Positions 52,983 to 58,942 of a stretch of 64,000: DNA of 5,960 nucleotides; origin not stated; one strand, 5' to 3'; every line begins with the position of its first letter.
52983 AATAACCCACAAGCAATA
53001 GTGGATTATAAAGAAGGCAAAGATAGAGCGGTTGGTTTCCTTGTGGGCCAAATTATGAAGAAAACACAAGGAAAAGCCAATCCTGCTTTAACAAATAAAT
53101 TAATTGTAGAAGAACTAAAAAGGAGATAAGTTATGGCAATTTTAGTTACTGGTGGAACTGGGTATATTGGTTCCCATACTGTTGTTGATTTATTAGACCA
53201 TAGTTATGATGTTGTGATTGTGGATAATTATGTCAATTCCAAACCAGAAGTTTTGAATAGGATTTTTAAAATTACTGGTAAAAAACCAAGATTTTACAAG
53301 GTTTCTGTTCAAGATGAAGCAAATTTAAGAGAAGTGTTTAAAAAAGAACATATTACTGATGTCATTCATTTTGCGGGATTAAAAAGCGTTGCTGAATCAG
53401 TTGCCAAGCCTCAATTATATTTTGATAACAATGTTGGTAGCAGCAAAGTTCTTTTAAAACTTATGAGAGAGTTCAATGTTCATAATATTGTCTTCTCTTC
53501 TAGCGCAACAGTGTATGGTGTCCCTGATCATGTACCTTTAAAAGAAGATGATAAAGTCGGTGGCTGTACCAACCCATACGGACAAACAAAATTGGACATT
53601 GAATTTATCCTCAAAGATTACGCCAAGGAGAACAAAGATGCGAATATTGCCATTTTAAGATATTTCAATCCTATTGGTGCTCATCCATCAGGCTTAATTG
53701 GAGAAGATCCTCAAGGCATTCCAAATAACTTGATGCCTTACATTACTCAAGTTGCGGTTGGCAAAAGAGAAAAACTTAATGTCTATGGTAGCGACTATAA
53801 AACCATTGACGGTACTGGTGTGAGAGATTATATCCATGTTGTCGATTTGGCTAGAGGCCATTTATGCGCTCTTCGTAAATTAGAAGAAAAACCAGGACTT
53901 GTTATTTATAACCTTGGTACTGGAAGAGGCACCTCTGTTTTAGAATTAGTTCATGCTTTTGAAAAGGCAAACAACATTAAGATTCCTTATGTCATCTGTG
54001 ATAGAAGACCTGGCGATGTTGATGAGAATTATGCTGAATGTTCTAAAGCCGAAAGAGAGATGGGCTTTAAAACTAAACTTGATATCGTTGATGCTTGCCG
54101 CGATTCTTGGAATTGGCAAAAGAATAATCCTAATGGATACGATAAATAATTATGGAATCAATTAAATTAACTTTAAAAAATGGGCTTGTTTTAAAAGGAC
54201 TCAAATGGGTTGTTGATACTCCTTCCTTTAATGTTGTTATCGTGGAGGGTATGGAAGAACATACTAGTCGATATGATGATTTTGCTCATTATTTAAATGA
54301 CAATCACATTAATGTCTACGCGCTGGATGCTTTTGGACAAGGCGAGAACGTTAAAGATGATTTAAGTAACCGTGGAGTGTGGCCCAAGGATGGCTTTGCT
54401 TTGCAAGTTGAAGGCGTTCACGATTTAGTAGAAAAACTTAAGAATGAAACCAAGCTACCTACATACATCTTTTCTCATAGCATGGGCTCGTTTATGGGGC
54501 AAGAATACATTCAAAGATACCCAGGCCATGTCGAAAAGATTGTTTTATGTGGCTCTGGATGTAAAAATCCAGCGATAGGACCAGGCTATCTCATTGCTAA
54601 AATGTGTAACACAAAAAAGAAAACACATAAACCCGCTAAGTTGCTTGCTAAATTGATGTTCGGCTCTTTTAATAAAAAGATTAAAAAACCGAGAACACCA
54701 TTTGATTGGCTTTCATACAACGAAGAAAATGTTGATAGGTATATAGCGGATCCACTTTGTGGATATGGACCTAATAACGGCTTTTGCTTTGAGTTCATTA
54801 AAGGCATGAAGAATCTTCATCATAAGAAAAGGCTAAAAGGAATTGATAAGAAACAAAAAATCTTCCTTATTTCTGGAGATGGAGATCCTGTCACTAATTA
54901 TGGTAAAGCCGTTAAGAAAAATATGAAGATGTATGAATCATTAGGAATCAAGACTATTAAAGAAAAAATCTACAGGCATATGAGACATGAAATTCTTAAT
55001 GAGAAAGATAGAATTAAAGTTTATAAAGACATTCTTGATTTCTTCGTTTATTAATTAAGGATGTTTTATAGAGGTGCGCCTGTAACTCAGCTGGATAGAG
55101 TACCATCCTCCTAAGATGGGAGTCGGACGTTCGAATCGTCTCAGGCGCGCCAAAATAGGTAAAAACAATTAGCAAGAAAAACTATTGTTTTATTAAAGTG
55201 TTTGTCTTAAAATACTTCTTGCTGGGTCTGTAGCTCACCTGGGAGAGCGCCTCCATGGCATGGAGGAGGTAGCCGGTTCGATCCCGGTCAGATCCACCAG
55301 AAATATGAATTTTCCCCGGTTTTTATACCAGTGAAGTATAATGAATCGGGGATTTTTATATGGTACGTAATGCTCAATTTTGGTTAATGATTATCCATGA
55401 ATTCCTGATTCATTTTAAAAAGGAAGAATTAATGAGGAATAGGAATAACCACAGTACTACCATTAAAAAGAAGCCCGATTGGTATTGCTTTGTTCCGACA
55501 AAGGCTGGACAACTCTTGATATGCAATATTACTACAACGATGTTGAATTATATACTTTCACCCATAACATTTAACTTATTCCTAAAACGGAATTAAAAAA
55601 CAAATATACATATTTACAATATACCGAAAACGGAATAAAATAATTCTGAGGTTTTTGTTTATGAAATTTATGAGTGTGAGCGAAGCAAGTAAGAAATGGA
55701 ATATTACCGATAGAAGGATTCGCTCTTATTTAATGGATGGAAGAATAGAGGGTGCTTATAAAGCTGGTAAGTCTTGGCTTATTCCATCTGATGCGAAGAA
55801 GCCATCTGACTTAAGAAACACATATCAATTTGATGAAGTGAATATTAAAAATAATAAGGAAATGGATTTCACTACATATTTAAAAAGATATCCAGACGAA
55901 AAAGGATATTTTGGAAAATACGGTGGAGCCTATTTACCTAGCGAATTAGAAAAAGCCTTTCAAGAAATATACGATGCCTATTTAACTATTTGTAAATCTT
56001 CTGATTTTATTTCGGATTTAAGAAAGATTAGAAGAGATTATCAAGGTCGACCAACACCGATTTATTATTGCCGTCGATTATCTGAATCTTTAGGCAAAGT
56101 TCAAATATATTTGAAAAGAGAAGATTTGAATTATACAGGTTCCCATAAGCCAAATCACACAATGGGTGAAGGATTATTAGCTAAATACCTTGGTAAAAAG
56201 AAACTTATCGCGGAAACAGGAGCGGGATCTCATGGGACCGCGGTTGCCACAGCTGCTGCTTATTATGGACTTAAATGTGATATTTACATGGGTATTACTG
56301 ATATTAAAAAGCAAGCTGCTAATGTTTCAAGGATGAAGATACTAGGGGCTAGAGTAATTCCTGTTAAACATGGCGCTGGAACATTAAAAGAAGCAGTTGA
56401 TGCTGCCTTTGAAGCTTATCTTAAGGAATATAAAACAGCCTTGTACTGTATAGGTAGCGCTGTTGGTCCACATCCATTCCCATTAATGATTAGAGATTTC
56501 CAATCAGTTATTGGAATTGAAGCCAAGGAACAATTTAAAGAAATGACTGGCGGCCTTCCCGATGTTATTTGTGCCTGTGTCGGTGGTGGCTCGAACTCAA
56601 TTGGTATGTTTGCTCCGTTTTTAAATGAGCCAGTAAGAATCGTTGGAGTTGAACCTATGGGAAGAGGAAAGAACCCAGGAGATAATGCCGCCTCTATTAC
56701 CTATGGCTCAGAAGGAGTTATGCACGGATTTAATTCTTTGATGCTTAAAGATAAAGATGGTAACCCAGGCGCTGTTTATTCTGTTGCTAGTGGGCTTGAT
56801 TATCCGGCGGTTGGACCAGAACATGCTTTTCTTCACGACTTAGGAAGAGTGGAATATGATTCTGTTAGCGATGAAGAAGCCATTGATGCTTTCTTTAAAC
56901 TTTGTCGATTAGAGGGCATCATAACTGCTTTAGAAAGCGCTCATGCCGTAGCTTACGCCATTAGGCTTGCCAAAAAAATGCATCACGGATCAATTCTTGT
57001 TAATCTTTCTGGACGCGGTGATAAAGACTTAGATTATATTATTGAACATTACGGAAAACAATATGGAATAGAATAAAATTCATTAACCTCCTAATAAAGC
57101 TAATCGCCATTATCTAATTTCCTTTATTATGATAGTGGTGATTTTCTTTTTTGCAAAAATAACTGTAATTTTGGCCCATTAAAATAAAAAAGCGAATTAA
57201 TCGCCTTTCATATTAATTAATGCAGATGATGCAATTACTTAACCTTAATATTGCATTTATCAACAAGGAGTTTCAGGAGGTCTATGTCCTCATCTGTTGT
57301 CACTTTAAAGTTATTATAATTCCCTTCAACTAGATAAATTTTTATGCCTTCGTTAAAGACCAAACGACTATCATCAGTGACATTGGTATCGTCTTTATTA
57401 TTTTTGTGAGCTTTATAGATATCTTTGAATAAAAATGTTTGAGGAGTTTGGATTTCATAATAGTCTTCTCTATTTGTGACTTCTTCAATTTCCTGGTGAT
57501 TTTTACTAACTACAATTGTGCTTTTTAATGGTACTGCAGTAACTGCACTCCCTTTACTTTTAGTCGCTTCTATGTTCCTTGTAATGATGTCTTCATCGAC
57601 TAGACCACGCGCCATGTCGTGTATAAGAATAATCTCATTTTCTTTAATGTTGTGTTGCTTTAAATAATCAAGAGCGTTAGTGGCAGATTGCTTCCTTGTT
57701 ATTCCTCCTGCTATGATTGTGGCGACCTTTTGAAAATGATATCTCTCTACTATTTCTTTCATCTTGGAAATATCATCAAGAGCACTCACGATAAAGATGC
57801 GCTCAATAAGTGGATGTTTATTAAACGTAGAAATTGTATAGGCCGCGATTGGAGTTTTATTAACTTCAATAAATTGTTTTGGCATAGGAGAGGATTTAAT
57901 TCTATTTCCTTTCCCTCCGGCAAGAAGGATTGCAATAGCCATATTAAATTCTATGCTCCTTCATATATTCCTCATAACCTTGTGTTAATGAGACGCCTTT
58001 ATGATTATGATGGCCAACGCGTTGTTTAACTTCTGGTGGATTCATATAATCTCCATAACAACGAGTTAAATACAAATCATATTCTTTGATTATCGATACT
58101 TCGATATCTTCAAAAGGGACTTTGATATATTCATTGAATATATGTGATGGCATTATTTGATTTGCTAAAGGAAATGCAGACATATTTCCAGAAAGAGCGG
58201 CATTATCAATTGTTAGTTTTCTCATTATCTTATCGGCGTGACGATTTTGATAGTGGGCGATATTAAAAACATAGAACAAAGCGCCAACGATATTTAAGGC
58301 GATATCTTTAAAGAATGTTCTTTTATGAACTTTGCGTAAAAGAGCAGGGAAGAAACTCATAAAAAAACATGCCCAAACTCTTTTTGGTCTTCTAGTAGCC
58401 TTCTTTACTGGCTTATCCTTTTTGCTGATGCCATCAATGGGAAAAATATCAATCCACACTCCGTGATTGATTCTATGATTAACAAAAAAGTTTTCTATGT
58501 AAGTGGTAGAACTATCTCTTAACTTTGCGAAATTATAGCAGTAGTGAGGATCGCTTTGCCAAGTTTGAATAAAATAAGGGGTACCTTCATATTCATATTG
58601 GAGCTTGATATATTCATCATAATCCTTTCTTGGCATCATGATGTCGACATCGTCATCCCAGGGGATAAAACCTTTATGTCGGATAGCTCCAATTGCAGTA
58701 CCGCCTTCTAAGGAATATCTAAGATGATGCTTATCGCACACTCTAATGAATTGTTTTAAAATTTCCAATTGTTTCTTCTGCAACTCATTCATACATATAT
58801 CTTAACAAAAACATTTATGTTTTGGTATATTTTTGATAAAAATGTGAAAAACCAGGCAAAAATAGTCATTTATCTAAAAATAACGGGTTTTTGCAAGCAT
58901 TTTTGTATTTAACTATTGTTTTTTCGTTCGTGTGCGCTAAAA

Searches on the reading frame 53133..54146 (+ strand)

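Call 56: search_protein_families(library=pfam, proteins=[window:53133-54146:+], max_evalue=0.00001)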
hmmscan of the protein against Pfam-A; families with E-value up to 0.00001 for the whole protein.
window:53133-54146:+ (338 aa): 6 families
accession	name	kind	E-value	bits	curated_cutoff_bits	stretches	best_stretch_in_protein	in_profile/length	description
PF01370.27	Epimerase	-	2.9e-52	177.9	20.9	1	3-262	1-240/240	NAD dependent epimerase/dehydratase family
PF16363.11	GDP_Man_Dehyd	-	1.2e-49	170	27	1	4-324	1-331/332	GDP-mannose 4,6 dehydratase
PF02719.21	Polysacc_synt_2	-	6.2e-14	52.3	20.2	1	3-184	1-175/293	Polysaccharide biosynthesis protein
PF01073.25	3Beta_HSD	-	1.9e-13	50.6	22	1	4-129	1-121/280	3-beta hydroxysteroid dehydrogenase/isomerase family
PF07993.18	NAD_binding_4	-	2e-08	34.2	20.1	0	72-179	87-206/258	Male sterility protein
PF04321.23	RmlD_sub_bind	-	2.6e-08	33.7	27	1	1-165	1-141/287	RmlD substrate binding domain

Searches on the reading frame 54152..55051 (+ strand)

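Call 56: search_protein_families(library=pfam, proteins=[window:54152-55051:+], max_evalue=0.00001)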
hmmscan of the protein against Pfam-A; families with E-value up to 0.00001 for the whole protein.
window:54152-55051:+ (300 aa): 2 families
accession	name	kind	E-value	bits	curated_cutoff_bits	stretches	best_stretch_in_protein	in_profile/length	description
PF12146.15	Hydrolase_4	-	6.6e-41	140.6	27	1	27-286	6-239/239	Serine aminopeptidase, S33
PF00561.26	Abhydrolase_1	-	9.6e-08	32.4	25.8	1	28-138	3-103/245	alpha/beta hydrolase fold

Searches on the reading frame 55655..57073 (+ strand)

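Call 56: search_protein_families(library=pfam, proteins=[window:55655-57073:+], max_evalue=0.00001)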
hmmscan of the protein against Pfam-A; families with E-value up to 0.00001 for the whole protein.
window:55655-57073:+ (473 aa): 1 family
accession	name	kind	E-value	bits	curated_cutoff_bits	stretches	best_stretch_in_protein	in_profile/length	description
PF00291.31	PALP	-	7.1e-41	140.9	35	1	131-453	5-295/295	Pyridoxal-phosphate dependent enzyme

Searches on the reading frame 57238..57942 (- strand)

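Call 56: search_protein_families(library=pfam, proteins=[window:57238-57942:-], max_evalue=0.00001)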
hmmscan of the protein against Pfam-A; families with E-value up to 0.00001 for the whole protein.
window:57238-57942:- (235 aa): 2 families
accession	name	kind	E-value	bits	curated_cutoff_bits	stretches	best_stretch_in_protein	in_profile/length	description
PF01128.25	IspD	-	3e-47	161.6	27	1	3-224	2-216/221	2-C-methyl-D-erythritol 4-phosphate cytidylyltransferase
PF12804.13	NTP_transf_3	-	5.2e-07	30.4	27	1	4-133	1-117/160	MobA-like NTP transferase domain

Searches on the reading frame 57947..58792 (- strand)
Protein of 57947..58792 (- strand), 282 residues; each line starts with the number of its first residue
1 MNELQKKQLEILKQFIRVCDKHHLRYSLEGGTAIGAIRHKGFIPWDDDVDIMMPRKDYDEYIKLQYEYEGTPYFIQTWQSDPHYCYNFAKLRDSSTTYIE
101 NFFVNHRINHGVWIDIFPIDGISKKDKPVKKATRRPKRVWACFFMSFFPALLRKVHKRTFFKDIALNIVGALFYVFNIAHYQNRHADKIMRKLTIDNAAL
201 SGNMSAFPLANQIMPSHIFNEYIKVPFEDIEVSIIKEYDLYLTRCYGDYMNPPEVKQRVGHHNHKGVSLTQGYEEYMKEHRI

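Call 56: search_protein_families(library=pfam, proteins=[window:57947-58792:-], max_evalue=0.00001)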
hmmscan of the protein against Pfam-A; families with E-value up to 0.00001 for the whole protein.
window:57947-58792:- (282 aa): 1 family
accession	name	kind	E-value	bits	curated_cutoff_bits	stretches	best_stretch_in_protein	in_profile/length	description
PF04991.19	LicD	-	5e-49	167.9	22.6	1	19-247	1-227/227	LicD family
